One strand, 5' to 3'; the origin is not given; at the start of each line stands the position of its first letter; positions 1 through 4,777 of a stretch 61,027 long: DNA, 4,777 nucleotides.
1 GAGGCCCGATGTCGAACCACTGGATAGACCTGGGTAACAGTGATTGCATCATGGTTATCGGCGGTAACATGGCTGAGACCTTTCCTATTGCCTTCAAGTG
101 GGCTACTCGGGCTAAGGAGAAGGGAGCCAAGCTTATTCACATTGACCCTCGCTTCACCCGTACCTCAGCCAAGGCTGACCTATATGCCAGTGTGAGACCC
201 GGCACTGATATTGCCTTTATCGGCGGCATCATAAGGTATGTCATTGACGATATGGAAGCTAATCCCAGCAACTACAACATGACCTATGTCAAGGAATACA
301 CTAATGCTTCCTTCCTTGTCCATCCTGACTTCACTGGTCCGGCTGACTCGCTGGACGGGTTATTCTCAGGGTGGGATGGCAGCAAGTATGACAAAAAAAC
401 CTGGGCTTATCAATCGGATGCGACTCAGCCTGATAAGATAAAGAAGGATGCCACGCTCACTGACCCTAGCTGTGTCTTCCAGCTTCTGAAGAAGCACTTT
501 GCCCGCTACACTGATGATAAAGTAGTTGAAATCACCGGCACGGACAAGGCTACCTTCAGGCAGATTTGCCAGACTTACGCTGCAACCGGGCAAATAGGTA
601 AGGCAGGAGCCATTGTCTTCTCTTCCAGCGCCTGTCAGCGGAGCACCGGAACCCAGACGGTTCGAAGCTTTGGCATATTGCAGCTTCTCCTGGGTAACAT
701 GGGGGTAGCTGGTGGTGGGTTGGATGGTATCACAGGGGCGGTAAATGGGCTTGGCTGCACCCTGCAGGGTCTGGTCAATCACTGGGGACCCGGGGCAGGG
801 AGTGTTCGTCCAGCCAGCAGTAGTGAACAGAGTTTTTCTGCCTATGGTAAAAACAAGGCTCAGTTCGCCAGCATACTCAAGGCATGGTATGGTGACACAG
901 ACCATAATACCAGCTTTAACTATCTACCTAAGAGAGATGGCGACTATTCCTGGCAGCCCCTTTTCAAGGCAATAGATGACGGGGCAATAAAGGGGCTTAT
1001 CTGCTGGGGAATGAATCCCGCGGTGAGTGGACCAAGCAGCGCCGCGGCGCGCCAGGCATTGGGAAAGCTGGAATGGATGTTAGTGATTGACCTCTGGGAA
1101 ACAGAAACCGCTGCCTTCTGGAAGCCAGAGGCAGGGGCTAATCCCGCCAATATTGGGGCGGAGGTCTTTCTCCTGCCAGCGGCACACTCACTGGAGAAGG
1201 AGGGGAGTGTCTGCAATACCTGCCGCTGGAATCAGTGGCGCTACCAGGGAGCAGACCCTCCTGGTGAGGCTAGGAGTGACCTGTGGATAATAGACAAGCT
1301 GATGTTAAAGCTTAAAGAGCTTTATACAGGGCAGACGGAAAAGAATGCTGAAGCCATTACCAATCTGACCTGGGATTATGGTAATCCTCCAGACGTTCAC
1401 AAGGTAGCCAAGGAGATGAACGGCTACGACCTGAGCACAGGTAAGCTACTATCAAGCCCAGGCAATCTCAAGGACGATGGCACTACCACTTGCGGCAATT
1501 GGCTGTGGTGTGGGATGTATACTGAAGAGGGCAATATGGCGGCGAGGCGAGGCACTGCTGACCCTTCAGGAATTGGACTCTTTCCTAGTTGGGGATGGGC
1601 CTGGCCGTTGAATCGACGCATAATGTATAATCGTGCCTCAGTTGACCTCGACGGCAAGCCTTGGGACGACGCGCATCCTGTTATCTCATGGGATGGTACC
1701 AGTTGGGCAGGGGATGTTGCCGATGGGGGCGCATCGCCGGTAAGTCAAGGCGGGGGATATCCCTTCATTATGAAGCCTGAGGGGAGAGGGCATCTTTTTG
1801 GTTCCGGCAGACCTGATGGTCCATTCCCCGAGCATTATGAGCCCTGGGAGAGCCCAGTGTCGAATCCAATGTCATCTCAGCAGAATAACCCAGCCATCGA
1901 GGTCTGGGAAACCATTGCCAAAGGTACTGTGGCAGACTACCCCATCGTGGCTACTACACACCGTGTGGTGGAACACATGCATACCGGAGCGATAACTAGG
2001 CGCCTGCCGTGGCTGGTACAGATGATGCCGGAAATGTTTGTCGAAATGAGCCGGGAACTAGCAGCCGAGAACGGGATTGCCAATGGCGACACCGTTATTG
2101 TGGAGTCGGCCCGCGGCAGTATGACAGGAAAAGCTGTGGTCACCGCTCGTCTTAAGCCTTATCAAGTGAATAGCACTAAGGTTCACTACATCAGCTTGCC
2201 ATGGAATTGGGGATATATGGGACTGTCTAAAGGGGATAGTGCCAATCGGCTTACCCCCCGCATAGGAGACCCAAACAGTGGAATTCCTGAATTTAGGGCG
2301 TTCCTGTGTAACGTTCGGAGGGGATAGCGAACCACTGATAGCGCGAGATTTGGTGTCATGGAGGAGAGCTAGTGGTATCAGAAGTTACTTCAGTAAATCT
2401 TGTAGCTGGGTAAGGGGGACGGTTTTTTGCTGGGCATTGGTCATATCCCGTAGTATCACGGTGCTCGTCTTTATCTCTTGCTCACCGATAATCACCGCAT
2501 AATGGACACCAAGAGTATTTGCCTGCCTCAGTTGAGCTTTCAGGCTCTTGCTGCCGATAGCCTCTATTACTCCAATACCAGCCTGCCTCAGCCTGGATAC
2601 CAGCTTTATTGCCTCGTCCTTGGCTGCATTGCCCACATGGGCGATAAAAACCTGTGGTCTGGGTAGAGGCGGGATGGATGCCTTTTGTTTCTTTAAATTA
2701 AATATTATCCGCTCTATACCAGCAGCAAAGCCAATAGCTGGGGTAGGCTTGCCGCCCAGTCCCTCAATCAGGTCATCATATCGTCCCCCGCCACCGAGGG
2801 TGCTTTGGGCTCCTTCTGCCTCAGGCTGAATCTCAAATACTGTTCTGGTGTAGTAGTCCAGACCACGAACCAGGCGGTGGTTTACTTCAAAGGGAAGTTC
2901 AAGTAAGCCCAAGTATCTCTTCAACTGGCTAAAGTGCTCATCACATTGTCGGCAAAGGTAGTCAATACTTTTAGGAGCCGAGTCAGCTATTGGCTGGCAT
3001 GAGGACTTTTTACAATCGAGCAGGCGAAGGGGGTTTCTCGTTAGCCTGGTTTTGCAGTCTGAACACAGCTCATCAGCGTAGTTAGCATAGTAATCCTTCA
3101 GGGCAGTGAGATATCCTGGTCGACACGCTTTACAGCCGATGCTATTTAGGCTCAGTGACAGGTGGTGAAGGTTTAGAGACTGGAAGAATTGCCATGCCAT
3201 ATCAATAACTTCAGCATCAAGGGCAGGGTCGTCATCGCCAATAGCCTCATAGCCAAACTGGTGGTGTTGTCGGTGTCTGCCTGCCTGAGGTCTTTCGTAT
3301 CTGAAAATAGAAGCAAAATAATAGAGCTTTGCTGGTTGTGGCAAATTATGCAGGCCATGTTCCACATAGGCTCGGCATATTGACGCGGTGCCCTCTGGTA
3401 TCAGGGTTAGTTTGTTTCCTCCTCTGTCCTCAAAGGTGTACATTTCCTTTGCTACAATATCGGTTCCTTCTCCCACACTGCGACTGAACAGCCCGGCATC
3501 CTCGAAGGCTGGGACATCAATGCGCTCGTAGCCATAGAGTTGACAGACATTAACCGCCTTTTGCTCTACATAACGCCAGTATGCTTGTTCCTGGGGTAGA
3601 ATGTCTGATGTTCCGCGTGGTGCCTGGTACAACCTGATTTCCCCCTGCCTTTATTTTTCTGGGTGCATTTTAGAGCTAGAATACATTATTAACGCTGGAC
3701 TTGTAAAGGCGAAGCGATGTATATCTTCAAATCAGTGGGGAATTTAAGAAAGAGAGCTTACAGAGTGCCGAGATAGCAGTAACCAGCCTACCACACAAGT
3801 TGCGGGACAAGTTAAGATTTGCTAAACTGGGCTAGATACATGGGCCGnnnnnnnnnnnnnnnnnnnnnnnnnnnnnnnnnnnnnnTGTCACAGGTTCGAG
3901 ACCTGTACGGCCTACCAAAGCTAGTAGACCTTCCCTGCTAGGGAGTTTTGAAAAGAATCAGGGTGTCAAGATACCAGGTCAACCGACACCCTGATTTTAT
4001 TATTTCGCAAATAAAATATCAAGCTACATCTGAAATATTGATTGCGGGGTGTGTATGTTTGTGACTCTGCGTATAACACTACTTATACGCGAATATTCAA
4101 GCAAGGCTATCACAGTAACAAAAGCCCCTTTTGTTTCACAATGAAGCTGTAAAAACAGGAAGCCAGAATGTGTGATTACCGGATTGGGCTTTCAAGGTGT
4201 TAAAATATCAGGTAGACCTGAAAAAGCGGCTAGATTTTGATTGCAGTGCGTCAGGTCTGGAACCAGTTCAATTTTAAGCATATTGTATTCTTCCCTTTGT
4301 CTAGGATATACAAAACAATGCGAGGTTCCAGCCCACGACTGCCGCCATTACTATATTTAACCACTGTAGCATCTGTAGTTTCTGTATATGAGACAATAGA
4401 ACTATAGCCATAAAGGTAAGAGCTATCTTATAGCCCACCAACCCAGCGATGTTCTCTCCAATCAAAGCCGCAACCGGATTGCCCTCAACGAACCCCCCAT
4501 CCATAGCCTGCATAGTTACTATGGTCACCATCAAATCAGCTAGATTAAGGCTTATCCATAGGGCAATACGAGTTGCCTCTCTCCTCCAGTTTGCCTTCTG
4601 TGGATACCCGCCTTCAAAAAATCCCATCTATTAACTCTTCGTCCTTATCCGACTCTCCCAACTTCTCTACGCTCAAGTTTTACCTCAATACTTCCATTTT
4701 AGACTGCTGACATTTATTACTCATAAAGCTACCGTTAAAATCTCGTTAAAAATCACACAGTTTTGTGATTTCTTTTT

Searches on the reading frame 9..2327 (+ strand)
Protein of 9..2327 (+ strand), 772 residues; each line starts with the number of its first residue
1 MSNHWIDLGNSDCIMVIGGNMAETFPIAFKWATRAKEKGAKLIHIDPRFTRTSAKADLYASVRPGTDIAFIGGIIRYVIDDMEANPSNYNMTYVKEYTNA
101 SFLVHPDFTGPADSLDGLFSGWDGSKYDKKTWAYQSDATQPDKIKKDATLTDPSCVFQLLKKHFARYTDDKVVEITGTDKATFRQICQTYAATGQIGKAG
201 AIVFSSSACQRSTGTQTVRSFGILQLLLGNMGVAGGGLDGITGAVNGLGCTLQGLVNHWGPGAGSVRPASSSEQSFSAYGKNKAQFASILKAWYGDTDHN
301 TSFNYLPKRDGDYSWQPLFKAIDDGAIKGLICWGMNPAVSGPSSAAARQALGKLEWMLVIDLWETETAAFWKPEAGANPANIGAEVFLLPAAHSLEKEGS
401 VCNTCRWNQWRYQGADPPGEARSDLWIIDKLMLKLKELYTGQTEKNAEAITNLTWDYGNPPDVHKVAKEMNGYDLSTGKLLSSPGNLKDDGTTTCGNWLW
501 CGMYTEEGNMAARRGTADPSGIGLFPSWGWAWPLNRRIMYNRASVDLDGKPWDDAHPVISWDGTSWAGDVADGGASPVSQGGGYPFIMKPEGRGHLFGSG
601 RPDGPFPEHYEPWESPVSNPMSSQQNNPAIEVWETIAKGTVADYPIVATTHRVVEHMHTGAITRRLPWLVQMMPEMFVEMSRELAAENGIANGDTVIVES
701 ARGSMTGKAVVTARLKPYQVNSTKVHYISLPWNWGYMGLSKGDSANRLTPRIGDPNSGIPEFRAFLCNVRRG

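Call 77: search_protein_families(library=pfam, proteins=[window:9-2327:+])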
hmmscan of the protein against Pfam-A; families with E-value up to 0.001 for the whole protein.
window:9-2327:+ (772 aa): 2 families
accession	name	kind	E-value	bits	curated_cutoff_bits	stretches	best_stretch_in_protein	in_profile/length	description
PF00384.28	Molybdopterin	-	3.2e-22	79.5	24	1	2-431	99-350/353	Molybdopterin oxidoreductase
PF01568.27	Molydop_binding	-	8.4e-21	74.5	26.8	1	648-764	3-108/110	Molydopterin dinucleotide binding domain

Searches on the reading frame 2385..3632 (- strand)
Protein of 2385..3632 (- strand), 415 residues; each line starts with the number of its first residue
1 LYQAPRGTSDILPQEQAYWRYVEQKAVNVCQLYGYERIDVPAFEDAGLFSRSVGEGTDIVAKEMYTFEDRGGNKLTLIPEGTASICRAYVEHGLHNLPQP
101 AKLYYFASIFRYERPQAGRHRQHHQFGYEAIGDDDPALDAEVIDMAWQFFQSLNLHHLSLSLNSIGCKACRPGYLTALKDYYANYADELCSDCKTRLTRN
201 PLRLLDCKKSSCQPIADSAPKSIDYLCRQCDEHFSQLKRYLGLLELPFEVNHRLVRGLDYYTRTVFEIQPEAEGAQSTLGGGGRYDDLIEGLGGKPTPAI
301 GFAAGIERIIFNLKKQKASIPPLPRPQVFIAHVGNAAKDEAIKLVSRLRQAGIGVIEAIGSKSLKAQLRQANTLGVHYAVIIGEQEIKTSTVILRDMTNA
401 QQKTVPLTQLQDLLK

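Call 77: search_protein_families(library=pfam, proteins=[window:2385-3632:-])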
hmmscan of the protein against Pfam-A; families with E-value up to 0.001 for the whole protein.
window:2385-3632:- (415 aa): 3 families
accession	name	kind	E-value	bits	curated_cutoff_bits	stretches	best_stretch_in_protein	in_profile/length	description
PF13393.11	tRNA-synt_His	-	2.1e-42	145.9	25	1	7-309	1-308/308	Histidyl-tRNA synthetase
PF03129.25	HGTP_anticodon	-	4.6e-17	62.4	21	1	327-415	1-92/94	Anticodon binding domain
PF00587.30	tRNA-synt_2b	-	8e-12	46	29.3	1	65-276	1-128/179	tRNA synthetase class II core domain (G, H, P, S and T)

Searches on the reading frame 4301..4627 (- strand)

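Call 40: search_protein_families(library=ncbifam, proteins=[window:4301-4627:-], max_evalue=0.001)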
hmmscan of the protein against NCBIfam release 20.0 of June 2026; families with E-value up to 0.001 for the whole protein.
window:4301-4627:- (108 aa): 0 families

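Call 77: search_protein_families(library=pfam, proteins=[window:4301-4627:-])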
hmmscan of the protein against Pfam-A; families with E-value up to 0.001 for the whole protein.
window:4301-4627:- (108 aa): 1 family
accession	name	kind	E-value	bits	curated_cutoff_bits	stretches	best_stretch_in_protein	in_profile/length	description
PF18902.5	DUF5658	-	1.4e-08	35.9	25.2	1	26-100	2-73/82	Domain of unknown function (DUF5658)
